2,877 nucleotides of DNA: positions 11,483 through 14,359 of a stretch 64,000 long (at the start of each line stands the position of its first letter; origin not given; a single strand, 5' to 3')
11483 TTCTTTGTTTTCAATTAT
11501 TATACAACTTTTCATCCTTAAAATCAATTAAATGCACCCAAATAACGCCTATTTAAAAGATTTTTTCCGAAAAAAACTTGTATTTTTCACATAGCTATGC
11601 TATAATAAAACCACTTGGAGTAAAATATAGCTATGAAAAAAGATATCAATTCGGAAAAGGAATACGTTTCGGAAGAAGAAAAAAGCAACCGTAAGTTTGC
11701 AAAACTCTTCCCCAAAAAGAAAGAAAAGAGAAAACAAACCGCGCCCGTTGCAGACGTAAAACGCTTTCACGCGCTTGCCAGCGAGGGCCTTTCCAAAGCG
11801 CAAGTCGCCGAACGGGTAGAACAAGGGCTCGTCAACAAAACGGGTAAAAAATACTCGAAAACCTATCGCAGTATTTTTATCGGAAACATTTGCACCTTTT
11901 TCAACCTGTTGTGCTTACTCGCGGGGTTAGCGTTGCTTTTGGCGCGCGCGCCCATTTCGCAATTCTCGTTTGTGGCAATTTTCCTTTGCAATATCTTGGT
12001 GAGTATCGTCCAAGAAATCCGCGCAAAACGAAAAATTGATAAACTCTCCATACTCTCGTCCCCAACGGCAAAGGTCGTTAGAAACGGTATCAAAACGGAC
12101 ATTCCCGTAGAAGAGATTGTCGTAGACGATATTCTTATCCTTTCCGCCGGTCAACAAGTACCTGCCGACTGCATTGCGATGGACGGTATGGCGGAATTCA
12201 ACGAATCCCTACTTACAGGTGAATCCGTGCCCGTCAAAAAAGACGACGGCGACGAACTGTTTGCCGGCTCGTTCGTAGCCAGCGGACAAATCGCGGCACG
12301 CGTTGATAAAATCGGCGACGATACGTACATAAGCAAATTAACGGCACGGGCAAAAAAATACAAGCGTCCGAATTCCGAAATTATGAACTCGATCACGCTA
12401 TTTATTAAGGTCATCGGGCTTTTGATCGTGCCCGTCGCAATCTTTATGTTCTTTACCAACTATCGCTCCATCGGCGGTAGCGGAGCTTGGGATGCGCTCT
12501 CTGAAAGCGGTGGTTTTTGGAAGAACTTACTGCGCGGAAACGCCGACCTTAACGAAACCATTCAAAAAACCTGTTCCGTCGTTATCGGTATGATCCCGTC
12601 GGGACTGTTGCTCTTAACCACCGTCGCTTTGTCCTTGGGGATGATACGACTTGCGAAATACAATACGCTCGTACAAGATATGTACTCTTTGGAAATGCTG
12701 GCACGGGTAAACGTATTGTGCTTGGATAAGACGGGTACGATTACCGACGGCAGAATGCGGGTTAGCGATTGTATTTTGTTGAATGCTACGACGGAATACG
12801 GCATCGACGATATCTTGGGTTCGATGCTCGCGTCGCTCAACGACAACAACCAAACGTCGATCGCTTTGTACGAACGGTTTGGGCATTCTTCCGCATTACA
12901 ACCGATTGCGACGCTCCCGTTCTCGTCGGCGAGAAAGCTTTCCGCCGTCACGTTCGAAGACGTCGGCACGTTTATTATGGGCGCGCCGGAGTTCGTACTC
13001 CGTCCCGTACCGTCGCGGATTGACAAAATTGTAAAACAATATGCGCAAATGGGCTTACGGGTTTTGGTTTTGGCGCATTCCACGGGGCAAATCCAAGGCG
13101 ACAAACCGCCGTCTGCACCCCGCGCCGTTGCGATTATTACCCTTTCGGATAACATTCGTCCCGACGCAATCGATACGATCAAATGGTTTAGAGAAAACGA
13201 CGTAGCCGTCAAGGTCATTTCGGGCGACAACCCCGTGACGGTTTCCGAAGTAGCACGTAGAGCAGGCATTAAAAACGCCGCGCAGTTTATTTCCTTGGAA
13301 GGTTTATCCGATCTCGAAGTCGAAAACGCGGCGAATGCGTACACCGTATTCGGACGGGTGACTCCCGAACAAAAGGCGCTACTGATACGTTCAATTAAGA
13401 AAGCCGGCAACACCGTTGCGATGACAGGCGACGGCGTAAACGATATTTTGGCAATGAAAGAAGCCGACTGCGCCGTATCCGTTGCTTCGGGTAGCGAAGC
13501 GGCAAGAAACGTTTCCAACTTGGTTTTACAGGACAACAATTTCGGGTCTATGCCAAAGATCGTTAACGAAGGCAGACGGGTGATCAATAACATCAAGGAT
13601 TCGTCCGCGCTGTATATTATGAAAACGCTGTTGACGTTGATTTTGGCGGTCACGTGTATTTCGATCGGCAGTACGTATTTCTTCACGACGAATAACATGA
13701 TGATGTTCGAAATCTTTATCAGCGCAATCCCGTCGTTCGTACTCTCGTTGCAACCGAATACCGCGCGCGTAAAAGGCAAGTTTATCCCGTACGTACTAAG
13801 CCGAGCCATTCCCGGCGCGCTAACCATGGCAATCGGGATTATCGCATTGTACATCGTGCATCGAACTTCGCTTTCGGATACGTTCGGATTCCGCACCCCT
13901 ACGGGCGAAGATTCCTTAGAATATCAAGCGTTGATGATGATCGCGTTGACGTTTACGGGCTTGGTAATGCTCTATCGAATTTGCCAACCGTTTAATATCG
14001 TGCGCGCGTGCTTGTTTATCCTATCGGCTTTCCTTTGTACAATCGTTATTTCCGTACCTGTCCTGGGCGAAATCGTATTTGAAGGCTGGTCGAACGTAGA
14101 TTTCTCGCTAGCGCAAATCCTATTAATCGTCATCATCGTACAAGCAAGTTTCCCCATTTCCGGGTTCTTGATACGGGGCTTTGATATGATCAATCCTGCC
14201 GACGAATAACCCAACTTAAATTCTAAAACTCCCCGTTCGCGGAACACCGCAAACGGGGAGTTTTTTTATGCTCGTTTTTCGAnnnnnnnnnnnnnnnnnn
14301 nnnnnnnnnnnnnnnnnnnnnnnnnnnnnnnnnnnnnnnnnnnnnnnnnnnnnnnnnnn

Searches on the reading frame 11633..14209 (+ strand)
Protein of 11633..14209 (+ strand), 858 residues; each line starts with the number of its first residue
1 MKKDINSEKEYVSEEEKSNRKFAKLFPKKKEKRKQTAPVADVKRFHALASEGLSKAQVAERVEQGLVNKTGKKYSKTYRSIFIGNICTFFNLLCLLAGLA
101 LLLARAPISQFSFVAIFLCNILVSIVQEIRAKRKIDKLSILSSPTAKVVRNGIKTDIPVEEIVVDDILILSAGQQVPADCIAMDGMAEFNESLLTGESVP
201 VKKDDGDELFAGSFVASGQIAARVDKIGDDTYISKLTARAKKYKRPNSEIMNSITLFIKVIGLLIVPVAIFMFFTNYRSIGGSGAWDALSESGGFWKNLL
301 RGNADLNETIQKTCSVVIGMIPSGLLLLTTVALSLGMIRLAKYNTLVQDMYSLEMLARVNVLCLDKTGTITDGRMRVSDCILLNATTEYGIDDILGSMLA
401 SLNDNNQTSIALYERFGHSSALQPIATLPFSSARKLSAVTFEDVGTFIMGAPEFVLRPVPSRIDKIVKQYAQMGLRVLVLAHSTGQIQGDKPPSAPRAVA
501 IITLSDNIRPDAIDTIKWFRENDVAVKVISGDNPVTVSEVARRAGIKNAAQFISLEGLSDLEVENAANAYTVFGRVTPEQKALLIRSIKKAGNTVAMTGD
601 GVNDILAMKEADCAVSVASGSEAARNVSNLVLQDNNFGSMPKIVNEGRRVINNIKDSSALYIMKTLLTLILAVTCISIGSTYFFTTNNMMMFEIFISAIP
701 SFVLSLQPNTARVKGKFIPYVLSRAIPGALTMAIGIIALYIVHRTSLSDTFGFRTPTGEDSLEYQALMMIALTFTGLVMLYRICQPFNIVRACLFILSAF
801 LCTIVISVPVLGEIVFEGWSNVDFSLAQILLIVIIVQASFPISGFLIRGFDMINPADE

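Call 22: search_protein_families(library=pfam, proteins=[window:11633-14209:+])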
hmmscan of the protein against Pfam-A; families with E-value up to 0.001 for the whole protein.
window:11633-14209:+ (858 aa): 2 families
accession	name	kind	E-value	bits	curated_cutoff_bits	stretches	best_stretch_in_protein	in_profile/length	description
PF00122.25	E1-E2_ATPase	-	3.3e-44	151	28.1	1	141-342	2-180/181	E1-E2 ATPase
PF00702.32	Hydrolase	-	3.8e-19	70.3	26.4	1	360-612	2-191/191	haloacid dehalogenase-like hydrolase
